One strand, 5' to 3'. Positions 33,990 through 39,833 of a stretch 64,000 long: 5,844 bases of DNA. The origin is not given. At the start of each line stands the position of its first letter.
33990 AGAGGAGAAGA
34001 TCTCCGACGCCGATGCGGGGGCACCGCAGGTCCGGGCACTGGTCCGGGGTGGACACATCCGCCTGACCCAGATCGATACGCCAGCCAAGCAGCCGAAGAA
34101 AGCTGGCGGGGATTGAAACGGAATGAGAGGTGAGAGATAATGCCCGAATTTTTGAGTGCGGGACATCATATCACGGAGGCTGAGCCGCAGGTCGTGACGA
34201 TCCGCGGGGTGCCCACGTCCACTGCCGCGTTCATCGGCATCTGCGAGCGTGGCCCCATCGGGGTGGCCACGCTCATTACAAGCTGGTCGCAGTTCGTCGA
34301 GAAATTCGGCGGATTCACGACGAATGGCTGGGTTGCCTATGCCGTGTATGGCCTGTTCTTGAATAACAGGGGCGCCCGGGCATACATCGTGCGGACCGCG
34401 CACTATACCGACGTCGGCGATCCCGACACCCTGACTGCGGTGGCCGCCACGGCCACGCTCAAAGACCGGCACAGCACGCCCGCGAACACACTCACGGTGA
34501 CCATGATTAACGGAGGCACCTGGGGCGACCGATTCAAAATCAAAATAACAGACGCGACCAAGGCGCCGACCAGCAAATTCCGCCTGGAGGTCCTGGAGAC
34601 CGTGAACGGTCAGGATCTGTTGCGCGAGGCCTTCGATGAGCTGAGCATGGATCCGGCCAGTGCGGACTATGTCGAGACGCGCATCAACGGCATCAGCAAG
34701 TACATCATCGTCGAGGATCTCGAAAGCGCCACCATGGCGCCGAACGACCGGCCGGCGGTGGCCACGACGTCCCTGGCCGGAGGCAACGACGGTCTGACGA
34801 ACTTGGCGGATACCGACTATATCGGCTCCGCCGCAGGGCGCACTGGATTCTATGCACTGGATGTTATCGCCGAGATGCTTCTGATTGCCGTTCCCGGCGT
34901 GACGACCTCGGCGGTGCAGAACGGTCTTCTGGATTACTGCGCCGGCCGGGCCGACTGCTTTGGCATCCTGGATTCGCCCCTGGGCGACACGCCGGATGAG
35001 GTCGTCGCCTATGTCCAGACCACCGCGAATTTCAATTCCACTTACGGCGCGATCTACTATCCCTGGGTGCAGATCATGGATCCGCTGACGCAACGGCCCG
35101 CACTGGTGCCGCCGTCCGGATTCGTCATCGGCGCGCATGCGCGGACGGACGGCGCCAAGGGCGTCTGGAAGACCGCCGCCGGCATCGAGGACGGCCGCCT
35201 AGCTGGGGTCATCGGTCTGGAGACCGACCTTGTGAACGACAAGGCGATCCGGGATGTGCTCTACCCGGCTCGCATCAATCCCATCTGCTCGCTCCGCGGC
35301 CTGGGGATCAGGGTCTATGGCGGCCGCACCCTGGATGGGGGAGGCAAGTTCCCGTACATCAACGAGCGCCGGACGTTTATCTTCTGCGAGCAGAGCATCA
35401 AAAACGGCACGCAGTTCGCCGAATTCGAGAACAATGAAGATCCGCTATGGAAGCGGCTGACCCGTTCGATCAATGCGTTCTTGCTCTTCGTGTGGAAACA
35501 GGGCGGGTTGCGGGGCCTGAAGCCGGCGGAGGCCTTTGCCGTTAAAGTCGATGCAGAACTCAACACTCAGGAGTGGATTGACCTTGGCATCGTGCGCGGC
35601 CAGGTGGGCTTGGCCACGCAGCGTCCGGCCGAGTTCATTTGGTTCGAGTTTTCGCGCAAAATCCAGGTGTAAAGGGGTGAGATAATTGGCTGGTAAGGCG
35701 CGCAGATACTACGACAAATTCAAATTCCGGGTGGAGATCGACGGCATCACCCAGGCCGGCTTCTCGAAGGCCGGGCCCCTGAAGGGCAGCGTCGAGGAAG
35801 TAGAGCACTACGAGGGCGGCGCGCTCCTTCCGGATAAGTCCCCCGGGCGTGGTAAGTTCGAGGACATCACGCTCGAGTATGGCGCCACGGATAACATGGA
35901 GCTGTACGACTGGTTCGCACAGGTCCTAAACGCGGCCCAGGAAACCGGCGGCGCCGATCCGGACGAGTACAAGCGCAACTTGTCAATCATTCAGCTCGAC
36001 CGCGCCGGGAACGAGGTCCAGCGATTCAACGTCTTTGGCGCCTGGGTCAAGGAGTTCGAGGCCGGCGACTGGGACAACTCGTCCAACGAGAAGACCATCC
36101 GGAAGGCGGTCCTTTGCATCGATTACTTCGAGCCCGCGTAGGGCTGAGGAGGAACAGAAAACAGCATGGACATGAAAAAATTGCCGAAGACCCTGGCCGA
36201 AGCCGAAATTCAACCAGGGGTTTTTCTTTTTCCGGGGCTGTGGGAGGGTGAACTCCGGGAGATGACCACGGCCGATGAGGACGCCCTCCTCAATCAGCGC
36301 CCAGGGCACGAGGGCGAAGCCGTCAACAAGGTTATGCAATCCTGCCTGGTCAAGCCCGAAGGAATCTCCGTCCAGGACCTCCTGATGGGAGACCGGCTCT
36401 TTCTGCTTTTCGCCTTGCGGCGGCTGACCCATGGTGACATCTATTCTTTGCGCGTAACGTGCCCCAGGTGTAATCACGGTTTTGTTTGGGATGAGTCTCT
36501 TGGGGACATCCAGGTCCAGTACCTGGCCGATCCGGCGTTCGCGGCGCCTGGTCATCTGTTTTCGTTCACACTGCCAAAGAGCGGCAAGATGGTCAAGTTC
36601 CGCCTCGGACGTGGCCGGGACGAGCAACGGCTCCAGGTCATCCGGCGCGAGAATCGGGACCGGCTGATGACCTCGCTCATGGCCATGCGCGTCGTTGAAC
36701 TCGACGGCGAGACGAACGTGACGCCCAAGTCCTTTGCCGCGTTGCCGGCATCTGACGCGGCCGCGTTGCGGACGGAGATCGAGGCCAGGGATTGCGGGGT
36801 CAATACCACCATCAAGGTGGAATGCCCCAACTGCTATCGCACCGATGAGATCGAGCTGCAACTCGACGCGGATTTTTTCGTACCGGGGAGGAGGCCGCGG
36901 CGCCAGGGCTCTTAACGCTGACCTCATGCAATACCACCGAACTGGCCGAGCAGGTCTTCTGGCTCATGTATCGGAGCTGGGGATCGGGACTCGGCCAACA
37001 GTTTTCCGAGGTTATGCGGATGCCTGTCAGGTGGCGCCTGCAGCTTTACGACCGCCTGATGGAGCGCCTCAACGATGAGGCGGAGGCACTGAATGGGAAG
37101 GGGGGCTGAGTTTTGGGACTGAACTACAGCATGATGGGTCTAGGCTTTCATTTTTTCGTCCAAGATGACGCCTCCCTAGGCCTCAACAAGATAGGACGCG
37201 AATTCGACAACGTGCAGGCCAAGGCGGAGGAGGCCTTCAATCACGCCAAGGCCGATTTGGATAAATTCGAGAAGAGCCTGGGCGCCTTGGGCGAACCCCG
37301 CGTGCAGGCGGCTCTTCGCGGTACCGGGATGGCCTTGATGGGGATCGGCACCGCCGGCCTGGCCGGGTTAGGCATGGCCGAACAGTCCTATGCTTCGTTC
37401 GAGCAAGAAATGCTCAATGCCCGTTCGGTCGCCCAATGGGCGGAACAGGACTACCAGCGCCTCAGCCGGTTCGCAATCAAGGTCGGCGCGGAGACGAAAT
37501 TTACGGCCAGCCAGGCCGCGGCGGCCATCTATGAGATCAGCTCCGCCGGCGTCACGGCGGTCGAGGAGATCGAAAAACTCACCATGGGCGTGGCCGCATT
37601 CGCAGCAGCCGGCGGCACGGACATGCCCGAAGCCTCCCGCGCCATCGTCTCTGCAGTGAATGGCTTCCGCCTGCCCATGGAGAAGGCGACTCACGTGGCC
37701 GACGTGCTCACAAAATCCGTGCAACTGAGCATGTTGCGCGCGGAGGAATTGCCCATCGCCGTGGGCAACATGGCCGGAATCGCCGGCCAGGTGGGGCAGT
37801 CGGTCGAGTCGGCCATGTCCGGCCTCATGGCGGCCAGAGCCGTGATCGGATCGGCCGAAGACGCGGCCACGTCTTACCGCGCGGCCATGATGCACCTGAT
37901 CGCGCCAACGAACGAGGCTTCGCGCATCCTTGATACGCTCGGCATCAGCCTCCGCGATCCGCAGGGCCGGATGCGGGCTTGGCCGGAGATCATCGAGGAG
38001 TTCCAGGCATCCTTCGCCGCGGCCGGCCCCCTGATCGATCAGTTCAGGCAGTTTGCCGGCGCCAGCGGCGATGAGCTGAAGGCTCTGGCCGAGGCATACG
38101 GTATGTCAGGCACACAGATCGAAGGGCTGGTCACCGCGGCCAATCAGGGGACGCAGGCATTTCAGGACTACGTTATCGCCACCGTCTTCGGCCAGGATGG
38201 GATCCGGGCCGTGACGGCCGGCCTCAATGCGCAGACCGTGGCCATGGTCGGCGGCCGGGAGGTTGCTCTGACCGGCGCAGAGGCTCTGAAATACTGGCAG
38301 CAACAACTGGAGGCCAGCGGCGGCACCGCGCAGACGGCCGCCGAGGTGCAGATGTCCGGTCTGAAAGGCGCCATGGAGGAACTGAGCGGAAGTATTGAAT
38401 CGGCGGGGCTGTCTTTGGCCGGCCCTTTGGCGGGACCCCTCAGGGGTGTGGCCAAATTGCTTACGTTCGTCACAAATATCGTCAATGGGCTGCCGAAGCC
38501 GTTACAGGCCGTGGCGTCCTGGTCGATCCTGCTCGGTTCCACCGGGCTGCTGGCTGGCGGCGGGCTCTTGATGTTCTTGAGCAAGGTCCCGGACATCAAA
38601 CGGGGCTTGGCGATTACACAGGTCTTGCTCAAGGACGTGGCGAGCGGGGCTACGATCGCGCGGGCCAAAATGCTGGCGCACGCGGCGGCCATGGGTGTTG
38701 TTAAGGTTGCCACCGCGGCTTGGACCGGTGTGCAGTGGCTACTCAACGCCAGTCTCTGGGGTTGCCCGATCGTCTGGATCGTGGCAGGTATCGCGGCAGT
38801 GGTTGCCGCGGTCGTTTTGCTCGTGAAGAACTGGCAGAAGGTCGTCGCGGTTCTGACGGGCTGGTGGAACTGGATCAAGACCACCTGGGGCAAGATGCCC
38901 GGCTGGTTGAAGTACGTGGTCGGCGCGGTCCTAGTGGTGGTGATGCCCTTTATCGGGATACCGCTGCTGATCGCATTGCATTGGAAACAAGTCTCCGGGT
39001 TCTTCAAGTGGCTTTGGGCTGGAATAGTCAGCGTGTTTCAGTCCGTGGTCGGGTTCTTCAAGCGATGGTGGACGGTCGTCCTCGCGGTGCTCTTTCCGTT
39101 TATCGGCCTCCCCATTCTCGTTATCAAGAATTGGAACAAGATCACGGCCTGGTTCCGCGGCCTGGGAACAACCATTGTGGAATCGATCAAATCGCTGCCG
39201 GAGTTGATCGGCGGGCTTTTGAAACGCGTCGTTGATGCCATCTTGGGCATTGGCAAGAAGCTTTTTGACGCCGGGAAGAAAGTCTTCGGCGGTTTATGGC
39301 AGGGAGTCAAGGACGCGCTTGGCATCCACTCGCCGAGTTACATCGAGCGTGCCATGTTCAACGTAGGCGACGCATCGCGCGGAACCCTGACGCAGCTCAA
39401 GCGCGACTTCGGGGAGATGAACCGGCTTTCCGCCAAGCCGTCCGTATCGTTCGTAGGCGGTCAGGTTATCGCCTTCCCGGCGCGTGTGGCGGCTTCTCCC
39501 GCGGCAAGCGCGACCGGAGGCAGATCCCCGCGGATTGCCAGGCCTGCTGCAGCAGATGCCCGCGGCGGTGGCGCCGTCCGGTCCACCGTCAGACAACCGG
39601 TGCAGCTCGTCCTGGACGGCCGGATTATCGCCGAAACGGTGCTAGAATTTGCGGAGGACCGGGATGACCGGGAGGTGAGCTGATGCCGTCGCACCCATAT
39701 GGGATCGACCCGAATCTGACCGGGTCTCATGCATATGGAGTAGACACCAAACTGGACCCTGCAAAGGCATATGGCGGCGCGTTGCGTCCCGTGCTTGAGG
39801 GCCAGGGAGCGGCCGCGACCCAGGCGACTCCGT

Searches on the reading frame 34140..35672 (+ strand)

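Call 77: search_protein_families(library=phrogs, proteins=[window:34140-35672:+], max_evalue=0.001)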
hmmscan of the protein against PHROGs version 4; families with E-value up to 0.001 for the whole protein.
window:34140-35672:+ (510 aa): 5 families
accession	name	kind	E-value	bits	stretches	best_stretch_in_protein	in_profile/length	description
phrog_15814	-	unknown function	1.7e-93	315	2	121-506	334-724/738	-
phrog_23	-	tail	2.4e-64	218.9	1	2-505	21-461/496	tail sheath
phrog_17610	-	tail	9.1e-53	180.4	1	260-508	862-1108/1135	tail sheath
phrog_10581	-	tail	5.1e-06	26.1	1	300-482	701-885/915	tail sheath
phrog_20545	-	tail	6.3e-05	23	1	1-89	18-104/538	tail sheath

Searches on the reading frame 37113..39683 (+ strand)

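Call 77: search_protein_families(library=phrogs, proteins=[window:37113-39683:+], max_evalue=0.001)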
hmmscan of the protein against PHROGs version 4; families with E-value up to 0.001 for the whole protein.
window:37113-39683:+ (856 aa): 28 families (the best 25 are shown)
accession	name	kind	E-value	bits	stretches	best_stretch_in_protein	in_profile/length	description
phrog_28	-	tail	1.5e-54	187.1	1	39-595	199-698/1228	tail length tape measure protein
phrog_1533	-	tail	4.4e-53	181.3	1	23-576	177-674/1688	tail length tape measure protein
phrog_1272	-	tail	1.5e-50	173.1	1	24-741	191-882/1606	tail length tape measure protein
phrog_991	-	tail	1.9e-50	172.6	1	24-654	236-772/1966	tail length tape measure protein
phrog_58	-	tail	1.3e-38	134.1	1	24-742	249-965/1544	tail length tape measure protein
phrog_4704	-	tail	1.4e-38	134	1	24-301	151-426/625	tail length tape measure protein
phrog_5493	-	tail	1.3e-34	120.7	2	36-300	14-276/1102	tail length tape measure protein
phrog_5218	-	unknown function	1.6e-32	113.7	1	36-576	176-665/1599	-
phrog_9696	-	tail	3.5e-32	112.2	1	32-298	15-285/1415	tail length tape measure protein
phrog_19074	-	unknown function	3.4e-24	85.9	1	84-302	146-363/1384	-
phrog_167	-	tail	6.6e-23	81.4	1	25-536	228-616/1555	tail length tape measure protein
phrog_16692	-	unknown function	8.1e-23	81.8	1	17-354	104-405/1107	-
phrog_971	-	lysis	2.7e-14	53.8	1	124-737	81-750/1338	endolysin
phrog_4197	-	tail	3.6e-13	49.2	1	162-737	501-1079/1783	tail length tape measure protein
phrog_36688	-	tail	1.1e-12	47.2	1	69-297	54-275/1600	tail length tape measure protein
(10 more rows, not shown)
